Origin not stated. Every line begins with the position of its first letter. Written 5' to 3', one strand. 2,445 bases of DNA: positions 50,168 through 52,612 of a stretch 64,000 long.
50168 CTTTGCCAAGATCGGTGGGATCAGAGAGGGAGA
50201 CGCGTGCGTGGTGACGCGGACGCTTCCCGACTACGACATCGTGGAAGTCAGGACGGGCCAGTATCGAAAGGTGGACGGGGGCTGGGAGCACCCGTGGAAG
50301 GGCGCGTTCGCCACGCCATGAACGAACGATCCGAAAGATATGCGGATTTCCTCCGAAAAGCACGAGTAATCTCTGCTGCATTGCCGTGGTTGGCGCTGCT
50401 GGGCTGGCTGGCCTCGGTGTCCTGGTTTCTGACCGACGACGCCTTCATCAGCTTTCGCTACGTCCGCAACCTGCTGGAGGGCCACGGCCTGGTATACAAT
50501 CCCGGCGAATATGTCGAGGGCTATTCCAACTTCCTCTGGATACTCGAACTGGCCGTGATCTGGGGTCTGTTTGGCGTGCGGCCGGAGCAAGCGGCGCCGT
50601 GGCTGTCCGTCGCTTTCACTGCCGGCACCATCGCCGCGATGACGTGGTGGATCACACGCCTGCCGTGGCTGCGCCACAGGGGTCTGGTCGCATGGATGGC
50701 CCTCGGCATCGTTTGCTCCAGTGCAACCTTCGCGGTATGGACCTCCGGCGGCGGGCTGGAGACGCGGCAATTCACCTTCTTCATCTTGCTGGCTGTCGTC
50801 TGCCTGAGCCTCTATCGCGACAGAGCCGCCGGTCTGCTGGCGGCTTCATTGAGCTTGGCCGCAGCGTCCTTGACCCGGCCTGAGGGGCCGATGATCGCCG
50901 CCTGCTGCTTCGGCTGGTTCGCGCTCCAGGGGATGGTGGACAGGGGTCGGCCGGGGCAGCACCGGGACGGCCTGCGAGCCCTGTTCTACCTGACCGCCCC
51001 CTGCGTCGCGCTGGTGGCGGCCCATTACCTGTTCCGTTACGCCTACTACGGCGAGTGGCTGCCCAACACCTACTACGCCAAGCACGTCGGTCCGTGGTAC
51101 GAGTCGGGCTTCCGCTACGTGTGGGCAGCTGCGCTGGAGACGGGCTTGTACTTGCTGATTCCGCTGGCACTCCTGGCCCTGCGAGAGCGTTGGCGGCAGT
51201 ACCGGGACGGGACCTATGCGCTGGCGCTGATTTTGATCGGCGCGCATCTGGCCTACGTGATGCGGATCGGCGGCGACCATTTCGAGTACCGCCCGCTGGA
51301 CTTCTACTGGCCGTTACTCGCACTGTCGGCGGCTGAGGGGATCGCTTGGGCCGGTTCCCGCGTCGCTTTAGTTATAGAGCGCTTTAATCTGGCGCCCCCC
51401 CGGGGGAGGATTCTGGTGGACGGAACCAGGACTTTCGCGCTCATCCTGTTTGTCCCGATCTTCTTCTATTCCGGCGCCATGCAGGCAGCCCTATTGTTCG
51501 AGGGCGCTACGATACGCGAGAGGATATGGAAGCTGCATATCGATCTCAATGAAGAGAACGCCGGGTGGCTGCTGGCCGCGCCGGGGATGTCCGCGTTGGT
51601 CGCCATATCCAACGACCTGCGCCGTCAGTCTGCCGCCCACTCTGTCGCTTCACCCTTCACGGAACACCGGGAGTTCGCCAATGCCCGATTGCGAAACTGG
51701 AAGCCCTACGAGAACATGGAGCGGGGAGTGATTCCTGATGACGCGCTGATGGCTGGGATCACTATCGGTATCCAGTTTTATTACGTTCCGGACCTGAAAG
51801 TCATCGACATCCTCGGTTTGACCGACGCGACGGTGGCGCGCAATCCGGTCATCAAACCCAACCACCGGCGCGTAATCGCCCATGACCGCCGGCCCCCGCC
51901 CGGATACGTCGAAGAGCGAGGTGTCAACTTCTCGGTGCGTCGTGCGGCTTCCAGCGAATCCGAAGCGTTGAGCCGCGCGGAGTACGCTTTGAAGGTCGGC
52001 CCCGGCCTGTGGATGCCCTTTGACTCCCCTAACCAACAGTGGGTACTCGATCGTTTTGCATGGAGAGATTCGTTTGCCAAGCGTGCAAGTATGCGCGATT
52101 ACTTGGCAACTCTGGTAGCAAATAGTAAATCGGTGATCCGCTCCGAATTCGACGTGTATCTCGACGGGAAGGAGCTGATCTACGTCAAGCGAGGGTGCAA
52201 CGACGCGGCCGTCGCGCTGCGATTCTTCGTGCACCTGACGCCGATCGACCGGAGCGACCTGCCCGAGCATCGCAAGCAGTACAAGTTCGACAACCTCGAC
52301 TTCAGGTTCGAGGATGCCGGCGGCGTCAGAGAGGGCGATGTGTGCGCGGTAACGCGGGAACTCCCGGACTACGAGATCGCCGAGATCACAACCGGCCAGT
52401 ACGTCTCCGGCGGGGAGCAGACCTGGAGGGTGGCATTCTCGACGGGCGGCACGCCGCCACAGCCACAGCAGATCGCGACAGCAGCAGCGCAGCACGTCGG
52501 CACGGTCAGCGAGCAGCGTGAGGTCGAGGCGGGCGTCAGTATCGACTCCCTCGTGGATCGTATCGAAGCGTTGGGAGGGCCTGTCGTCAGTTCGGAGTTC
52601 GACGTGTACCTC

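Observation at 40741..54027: Complete polyprenyl-phospho-arabinose (DPA-type) donor pathway in one operon-like run with two GT-C transferases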

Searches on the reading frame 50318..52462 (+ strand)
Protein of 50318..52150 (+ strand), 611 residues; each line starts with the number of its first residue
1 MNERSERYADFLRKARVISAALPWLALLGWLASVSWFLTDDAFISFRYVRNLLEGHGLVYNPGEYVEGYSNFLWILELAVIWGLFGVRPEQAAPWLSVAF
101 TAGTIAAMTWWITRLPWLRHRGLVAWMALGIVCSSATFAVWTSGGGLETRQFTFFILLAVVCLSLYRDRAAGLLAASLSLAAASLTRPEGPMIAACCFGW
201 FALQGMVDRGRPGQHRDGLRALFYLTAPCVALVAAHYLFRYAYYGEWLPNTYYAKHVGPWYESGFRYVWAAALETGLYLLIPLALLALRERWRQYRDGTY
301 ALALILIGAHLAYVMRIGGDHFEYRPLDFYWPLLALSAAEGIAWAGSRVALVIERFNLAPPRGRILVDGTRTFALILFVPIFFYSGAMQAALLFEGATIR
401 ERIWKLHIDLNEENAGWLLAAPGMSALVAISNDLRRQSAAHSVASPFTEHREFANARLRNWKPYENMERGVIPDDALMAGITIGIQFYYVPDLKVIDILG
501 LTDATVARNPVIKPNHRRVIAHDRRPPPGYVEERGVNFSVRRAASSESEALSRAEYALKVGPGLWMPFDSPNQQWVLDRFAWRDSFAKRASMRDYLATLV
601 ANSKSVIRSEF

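Call 12: find_homologous_proteins(query=window:50318-52150:+)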
Query window:50318-52150:+ (611 aa): 2629 proteins with E <= 0.001 among 8000 candidates; the best 120 are listed.
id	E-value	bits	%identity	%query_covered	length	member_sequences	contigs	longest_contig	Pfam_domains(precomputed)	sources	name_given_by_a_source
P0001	0.0e+0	1396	100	100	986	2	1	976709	-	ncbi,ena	-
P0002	8.6e-287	971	73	98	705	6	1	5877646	-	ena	-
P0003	1.0e-285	967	77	92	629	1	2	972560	-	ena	-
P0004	5.7e-285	965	74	94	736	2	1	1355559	-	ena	-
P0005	2.2e-284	963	72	98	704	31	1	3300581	-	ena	-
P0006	2.7e-284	963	72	98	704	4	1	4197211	-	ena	-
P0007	6.1e-284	961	73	95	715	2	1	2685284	-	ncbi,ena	-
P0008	3.1e-283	959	72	98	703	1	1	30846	-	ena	-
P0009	4.1e-283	959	72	98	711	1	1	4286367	-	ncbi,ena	-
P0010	6.8e-283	958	74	94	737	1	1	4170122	-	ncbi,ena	-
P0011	2.8e-282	956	71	99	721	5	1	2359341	-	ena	-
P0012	5.1e-282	955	72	97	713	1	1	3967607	-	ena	-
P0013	6.0e-282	955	72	98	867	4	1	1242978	-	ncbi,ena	-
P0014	8.5e-282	954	71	98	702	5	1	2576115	-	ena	-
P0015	1.1e-281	954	71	98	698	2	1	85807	-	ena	-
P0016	2.8e-281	953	71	100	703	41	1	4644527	-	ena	-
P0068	3.9e-268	909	71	94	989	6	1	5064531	-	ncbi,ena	-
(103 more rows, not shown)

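Call 13: find_encoding_contigs(protein=P0001, flank=10000, max_places=3)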
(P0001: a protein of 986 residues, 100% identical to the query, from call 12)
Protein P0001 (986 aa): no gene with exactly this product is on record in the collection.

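Call 14: list_cluster_members(proteins=[P0001, P0007, P0016, P0068])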
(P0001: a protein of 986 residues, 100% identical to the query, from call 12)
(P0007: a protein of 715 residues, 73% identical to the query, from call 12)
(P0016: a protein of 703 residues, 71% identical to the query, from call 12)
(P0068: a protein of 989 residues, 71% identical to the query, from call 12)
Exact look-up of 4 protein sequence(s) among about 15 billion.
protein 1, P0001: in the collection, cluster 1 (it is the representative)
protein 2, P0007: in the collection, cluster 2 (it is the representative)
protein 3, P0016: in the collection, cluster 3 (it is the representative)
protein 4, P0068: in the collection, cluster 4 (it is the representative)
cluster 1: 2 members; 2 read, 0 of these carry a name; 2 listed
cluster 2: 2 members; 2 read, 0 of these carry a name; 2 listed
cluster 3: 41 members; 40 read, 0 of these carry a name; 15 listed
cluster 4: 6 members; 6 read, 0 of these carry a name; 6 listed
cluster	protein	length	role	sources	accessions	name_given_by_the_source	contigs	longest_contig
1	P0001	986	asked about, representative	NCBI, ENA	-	-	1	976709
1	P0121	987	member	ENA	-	-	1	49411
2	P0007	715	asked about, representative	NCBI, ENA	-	-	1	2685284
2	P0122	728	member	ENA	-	-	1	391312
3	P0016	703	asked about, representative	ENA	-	-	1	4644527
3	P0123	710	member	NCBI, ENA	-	-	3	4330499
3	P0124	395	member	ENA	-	-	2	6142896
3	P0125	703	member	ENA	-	-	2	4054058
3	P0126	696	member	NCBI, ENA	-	-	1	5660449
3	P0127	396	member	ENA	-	-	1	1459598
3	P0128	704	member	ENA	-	-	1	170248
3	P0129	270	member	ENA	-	-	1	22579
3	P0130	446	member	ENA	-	-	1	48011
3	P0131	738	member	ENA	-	-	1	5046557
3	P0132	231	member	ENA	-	-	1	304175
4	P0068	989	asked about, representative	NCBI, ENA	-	-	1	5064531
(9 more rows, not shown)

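Call 15: find_related_loci(query=window:50318-52150:+, collection=genome_contigs, flank=10000)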
Query window:50318-52150:+ (611 aa) in genome_contigs; peptide patterns used: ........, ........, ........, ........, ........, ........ (x = any residue, [..] = any of these).
412 stretches matched a pattern; 363 encode a relative of the query (tblastn E <= 1e-3); the best 80 are kept; 68 distinct loci.
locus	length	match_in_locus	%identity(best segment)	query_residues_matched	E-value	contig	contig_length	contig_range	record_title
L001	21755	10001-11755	72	17-610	0e+0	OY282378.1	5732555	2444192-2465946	MAG: uncultured Gammaproteobacteria bacterium genome assembly, chromosome: 1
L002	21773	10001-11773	72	17-611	0e+0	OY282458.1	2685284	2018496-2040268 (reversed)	MAG: uncultured Dehalococcoidia bacterium genome assembly, chromosome: 1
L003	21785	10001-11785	71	17-611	0e+0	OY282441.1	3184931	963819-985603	MAG: uncultured Dehalococcoidia bacterium genome assembly, chromosome: 1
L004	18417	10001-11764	71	13-610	0e+0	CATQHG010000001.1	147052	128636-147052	MAG: uncultured Vicinamibacterales bacterium isolate e65da963-7c29-4b68-91ce-224fd25ea74c genome assembly, contig: conti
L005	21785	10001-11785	70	13-611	0e+0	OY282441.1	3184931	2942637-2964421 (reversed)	MAG: uncultured Dehalococcoidia bacterium genome assembly, chromosome: 1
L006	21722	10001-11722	73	33-611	0e+0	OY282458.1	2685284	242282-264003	MAG: uncultured Dehalococcoidia bacterium genome assembly, chromosome: 1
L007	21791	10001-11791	70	17-611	0e+0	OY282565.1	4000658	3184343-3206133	MAG: uncultured Dehalococcoidia bacterium genome assembly, chromosome: 1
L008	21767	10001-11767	71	12-610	0e+0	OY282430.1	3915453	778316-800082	MAG: uncultured Pseudomonadales bacterium genome assembly, chromosome: 1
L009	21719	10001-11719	73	5-584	0e+0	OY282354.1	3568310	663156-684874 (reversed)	MAG: uncultured Gammaproteobacteria bacterium isolate b1fdf0bb-5270-493a-8425-87954a876b58 genome assembly, chromosome:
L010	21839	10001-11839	68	17-610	0e+0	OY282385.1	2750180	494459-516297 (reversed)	MAG: uncultured Dehalococcoidia bacterium genome assembly, chromosome: 1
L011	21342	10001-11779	72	12-611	0e+0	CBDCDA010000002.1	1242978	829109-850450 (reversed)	MAG: uncultured Candidatus Entotheonella sp. isolate cfaa4de9-a9c6-4b59-82e3-79f4103bd15e genome assembly, contig: conti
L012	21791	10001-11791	70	4-610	0e+0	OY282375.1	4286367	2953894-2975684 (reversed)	MAG: uncultured Candidatus Entotheonella sp. genome assembly, chromosome: 1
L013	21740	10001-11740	73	1-584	0e+0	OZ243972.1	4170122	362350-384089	MAG: Alphaproteobacteria bacterium isolate 09f1bc1b-1bad-4b92-9679-6e0ab018260f genome assembly, chromosome: 1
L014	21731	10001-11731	71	2-584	0e+0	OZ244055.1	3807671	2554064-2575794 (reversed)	MAG: Alphaproteobacteria bacterium isolate 704cdb66-9897-4ec8-b8cd-f14a69034c9a genome assembly, chromosome: 1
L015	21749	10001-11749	72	30-610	0e+0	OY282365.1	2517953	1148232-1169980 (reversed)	MAG: uncultured Dehalococcoidia bacterium isolate fd47c038-abb2-4c05-9cdb-6b11942eec52 genome assembly, chromosome: 1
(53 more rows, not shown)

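Call 30: find_encoding_contigs(protein=P0007, flank=10000, max_places=2)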
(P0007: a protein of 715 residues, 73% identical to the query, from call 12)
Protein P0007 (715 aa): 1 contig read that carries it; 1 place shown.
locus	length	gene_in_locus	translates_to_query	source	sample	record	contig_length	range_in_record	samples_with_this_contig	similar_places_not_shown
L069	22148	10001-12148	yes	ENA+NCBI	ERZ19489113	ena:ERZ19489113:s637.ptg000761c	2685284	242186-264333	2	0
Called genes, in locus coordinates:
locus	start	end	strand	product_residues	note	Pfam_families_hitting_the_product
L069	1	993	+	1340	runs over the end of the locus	PF04997:RNA_pol_Rpb1_1, PF00623:RNA_pol_Rpb1_2, PF04983:RNA_pol_Rpb1_3, PF05000:RNA_pol_Rpb1_4, PF04998:RNA_pol_Rpb1_5, PF21668:RPOC_hybrid (faint)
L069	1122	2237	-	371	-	PF10282:Lactonase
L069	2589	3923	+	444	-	PF05697:Trigger_N, PF05698:Trigger_C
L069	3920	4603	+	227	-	PF00574:CLP_protease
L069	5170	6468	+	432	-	PF06689:zf-C4_ClpX, PF01078:Mg_chelatase (faint), PF05496:RuvB_N (weak), PF00004:AAA, PF07724:AAA_2, PF07728:AAA_5 (faint), PF10431:ClpB_D2-small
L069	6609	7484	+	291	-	PF02739:5_3_exonuc_N, PF01367:5_3_exonuc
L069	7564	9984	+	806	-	-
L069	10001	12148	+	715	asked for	-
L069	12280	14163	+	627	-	-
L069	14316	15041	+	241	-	PF02660:G3P_acyltransf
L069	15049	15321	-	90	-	PF01037:AsnC_trans_reg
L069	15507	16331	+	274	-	PF00215:OMPdecase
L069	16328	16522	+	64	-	PF06107:DUF951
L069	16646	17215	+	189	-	PF02577:BFN_dom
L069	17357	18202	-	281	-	PF16881:LIAS_N (weak), PF04055:Radical_SAM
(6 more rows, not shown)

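Call 53: predict_structure(alignment_id=A1)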
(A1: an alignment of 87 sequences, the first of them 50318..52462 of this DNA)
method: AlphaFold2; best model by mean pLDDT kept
length: 715 residues; sequences in the alignment: 87
mean_pLDDT: 77.5   pTM: 0.75
mean pLDDT of the five models: 77.5, 76.6, 75.8, 75.3, 74.9
residues with pLDDT >= 90: 232; 70-90: 262; 50-70: 165; < 50: 56
segments of 3 or more residues with pLDDT < 50: 61-66, 441-446, 462-496, 712-715
pLDDT, mean of each block of 10 residues (from residue 1): 77 79 77 61 73 68 49 88 88 84 90 87 89 74 68 94 95 97 89 93 89 73 95 91 75 56 75 89 96 93 93 72 63 92 93 81 71 91 87 76 67 92 91 73 49 58 44 41 36 47 58 54 58 62 71 77 70 76 68 70 86 92 93 94 93 93 87 90 93 89 86 44
secondary structure, 60 per line:
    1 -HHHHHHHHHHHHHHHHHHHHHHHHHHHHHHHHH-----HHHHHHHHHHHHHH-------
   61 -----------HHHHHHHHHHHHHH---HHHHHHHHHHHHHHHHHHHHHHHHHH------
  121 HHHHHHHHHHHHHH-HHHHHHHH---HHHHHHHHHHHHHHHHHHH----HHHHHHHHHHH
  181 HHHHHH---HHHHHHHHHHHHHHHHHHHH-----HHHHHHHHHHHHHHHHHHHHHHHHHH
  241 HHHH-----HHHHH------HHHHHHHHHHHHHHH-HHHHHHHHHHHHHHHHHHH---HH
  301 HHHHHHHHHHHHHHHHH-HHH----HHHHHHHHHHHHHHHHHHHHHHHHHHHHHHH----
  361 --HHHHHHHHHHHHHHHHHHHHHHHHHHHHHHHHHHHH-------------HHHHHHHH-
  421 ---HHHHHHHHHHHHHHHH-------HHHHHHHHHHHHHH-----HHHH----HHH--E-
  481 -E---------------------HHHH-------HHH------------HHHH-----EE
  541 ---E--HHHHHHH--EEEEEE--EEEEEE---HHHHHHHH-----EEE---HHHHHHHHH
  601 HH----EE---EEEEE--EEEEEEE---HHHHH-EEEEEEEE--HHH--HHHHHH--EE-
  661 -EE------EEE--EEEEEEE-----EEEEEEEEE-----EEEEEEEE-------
elements in order (helices of 4 or more, strands of 3 or more residues): H2-34 H40-53 H72-85 H89-114 H121-134 H136-143 H147-165 H170-186 H190-209 H215-244 H250-254 H261-275 H277-295 H299-317 H326-356 H363-398 H412-419 H424-439 H447-460 H466-469 H504-507 H530-533 H547-553 E556-561 E564-569 H573-580 E586-588 H592-602 E612-616 E619-625 H629-633 E635-642 H650-655 E670-672 E675-681 E687-695 E701-708

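Call 57: fold_search(model_id=the predicted structure, library=pdb)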
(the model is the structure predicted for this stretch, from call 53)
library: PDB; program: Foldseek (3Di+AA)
matches with E <= 10: 782; with E <= 0.001: 13
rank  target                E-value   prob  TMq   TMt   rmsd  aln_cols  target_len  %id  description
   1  9dlf_C                5.4e-08  1.00  0.44  0.50   8.8       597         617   18  Arabinosyltransferase AftB in complex with Fab_B3 (released 2025-06-25)
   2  9dlh                  1.2e-06  1.00  0.40  0.47   4.9       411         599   21  donor substrate analog-bound AftB (released 2025-06-25)
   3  5f15                  2.6e-06  1.00  0.33  0.42  14.3       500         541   12  Crystal Structure of ArnT from Cupriavidus metallidurans bound to Undecaprenyl phosphate (released 2016-02-17)
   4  5ezm                  7.3e-06  1.00  0.32  0.42  14.8       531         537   13  Crystal Structure of ArnT from Cupriavidus metallidurans in the apo state (released 2016-02-17)
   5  7e9s_A                9.3e-05  1.00  0.34  0.29  21.9       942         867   11  Archaeal oligosaccharyltransferase AglB from Archaeoglobus fulgidus in complex with an inhibitory peptide and a dolich (released 2021-09-08)
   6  3wak                  1.6e-04  1.00  0.36  0.31  23.6       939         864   10  Crystal structure of the Archaeoglobus fulgidus oligosaccharyltransferase (O29867_ARCFU) in the apo form (released 2013-10-30)
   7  8pn9_A                4.2e-04  1.00  0.33  0.36  11.5       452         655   11  Structure of human oligosaccharyltransferase OST-A complex bound to NGI-1 (released 2024-05-08)
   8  5ogl_A                4.2e-04  1.00  0.34  0.34   9.7       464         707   12  Structure of bacterial oligosaccharyltransferase PglB in complex with an acceptor peptide and an lipid-linked oligosac (released 2017-10-25)
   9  8age_A                4.5e-04  1.00  0.34  0.37  10.3       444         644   13  Structure of yeast oligosaccharylransferase complex with acceptor peptide bound (released 2022-12-07)
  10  8b6l_I                5.9e-04  1.00  0.32  0.34  10.2       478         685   12  Subtomogram average of the human Sec61-TRAP-OSTA-translocon (released 2022-12-07)
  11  7bvc_A                6.7e-04  1.00  0.33  0.24  18.9       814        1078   12  Cryo-EM structure of Mycobacterium smegmatis arabinosyltransferase EmbA-EmbB-AcpM2 in complex with ethambutol (released 2020-04-29)
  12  7bvf_A                6.7e-04  1.00  0.31  0.23  19.6       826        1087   12  Cryo-EM structure of Mycobacterium tuberculosis arabinosyltransferase EmbA-EmbB-AcpM2 in complex with ethambutol (released 2020-04-29)
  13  6ftg_5                8.7e-04  1.00  0.34  0.37  16.0       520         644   14  Subtomogram average of OST-containing ribosome-translocon complexes from canine rough microsomal membranes (released 2018-03-21)
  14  7oci_F                1.0e-03  1.00  0.33  0.36  12.0       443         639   12  Cryo-EM structure of yeast Ost6p containing oligosaccharyltransferase complex (released 2022-02-16)
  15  9i5k_A                1.1e-03  1.00  0.31  0.41   8.6       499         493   12  Structure of the Chaetomium thermophilum Pmt4 homodimer (C2 symmetry) (released 2025-12-24)
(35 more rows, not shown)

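Call 58: search_solved_structures(query=A1, max_evalue=0.1, show_alignments=1)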
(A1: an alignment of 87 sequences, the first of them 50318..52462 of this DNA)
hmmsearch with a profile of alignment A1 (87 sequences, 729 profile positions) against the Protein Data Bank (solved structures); distinct sequences matched with E-value up to 0.1: 1.
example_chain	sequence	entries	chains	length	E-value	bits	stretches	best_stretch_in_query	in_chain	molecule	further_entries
9dlf_C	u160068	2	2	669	3e-12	48.9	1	23-258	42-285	Arabinosyltransferase AftB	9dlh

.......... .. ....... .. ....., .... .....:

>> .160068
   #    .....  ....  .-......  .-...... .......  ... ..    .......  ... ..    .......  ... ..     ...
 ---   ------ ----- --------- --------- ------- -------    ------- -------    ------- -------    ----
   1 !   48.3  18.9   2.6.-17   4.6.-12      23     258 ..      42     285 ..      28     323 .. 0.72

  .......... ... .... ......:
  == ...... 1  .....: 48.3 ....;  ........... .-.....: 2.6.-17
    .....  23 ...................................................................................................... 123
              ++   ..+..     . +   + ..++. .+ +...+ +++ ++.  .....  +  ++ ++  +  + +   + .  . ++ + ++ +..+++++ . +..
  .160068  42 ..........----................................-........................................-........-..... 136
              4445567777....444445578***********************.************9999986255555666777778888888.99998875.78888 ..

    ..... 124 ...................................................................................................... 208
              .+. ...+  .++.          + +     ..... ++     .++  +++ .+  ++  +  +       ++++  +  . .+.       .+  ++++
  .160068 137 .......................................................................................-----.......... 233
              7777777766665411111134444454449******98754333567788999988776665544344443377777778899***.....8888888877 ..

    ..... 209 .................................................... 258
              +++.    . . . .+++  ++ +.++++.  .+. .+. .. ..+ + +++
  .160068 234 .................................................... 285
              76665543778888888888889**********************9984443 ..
